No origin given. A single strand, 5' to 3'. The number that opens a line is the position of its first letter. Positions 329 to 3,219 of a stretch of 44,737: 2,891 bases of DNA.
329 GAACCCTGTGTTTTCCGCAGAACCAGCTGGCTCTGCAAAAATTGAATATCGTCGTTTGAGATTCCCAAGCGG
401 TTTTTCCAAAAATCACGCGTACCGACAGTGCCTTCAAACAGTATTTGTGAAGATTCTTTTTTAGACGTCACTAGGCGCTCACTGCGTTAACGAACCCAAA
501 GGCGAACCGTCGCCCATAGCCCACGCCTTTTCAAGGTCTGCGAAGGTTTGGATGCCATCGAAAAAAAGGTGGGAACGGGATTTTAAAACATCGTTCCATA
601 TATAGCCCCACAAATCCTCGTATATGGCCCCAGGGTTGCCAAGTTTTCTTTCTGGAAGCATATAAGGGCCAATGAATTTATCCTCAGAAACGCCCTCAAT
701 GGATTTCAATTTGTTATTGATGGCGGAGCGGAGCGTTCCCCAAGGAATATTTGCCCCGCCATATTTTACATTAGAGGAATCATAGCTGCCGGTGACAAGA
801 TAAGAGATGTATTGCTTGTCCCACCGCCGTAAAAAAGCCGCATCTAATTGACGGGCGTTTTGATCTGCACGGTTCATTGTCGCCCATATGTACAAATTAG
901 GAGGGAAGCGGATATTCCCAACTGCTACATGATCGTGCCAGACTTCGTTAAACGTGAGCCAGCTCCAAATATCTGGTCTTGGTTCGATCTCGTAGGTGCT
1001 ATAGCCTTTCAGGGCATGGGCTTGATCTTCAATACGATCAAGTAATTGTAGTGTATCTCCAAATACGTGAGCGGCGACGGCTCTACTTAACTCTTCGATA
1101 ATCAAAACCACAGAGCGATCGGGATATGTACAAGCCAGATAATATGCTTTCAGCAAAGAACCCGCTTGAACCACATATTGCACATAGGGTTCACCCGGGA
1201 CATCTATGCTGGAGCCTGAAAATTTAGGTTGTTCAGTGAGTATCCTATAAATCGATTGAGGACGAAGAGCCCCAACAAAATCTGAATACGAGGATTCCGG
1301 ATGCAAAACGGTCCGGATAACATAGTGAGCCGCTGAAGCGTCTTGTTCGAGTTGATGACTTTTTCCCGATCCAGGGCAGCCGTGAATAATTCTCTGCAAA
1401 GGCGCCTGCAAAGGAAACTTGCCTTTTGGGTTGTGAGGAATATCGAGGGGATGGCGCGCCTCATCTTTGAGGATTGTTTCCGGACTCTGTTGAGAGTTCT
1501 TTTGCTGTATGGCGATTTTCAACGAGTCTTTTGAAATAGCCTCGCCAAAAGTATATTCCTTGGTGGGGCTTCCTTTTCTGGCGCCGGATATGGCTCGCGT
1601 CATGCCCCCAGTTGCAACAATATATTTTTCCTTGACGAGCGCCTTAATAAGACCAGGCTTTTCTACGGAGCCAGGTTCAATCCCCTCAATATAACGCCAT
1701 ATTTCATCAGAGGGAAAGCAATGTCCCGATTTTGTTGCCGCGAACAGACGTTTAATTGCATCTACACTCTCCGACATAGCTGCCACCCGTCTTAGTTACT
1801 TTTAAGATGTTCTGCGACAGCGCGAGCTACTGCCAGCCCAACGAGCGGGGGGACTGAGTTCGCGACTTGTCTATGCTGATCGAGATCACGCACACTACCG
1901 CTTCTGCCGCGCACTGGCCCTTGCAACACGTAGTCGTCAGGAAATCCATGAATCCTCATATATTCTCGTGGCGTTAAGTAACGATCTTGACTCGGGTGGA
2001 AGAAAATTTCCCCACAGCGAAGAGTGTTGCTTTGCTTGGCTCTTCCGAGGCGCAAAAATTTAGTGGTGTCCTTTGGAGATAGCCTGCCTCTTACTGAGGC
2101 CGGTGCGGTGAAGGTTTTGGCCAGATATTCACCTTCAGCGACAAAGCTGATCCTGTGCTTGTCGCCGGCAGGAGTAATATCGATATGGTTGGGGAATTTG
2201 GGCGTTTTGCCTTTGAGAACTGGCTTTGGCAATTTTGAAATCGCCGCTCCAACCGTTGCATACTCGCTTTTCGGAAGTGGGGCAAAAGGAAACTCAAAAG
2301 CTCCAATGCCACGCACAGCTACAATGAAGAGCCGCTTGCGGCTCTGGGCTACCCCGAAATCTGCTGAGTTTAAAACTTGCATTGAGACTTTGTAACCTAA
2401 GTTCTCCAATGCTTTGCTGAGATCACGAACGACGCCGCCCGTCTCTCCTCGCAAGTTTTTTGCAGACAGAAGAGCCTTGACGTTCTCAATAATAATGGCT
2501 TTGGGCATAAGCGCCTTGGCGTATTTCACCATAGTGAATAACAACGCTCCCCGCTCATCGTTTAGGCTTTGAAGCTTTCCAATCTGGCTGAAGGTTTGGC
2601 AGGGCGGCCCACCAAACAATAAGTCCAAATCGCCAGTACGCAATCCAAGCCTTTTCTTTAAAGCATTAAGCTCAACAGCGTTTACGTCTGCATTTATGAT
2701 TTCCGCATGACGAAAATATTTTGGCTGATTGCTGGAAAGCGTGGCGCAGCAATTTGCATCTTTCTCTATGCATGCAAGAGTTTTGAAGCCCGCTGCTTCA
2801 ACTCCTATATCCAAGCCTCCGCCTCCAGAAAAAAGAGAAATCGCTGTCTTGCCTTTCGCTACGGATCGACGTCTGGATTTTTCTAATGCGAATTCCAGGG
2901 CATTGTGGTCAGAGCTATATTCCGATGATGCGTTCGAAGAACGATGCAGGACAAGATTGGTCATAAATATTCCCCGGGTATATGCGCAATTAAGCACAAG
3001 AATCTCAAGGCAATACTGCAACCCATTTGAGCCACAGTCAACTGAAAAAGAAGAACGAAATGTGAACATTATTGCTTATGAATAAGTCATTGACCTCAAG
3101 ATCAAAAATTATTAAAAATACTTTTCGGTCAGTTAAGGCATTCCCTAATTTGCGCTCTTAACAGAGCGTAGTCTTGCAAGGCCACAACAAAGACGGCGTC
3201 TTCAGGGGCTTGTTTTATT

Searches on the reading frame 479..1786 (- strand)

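Call 73: search_protein_families(library=pfam, proteins=[window:479-1786:-], max_evalue=0.001)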
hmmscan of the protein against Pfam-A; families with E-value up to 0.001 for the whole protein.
window:479-1786:- (435 aa): 1 family
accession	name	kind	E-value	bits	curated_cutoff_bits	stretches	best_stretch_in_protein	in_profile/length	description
PF07728.20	AAA_5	-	0.00077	19.9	22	0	133-321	3-138/139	AAA domain (dynein-related subfamily)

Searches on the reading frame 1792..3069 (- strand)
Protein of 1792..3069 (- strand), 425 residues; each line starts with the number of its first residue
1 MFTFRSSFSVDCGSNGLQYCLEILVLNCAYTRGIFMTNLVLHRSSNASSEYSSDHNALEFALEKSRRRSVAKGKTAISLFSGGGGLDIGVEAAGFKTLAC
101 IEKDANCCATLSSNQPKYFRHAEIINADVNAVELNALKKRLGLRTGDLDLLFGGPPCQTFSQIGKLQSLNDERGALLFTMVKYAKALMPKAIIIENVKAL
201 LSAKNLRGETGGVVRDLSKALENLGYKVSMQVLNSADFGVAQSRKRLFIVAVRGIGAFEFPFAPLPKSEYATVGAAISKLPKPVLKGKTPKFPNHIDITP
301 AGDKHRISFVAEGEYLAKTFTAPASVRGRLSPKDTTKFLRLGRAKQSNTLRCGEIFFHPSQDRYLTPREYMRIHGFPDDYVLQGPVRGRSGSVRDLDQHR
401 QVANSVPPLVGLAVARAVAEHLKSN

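Call 73: search_protein_families(library=pfam, proteins=[window:1792-3069:-], max_evalue=0.001)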
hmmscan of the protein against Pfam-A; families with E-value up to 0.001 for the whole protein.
window:1792-3069:- (425 aa): 1 family
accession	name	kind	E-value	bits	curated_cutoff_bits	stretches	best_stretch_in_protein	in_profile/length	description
PF00145.23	DNA_methylase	-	6.9e-58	197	22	1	76-418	3-322/324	C-5 cytosine-specific DNA methylase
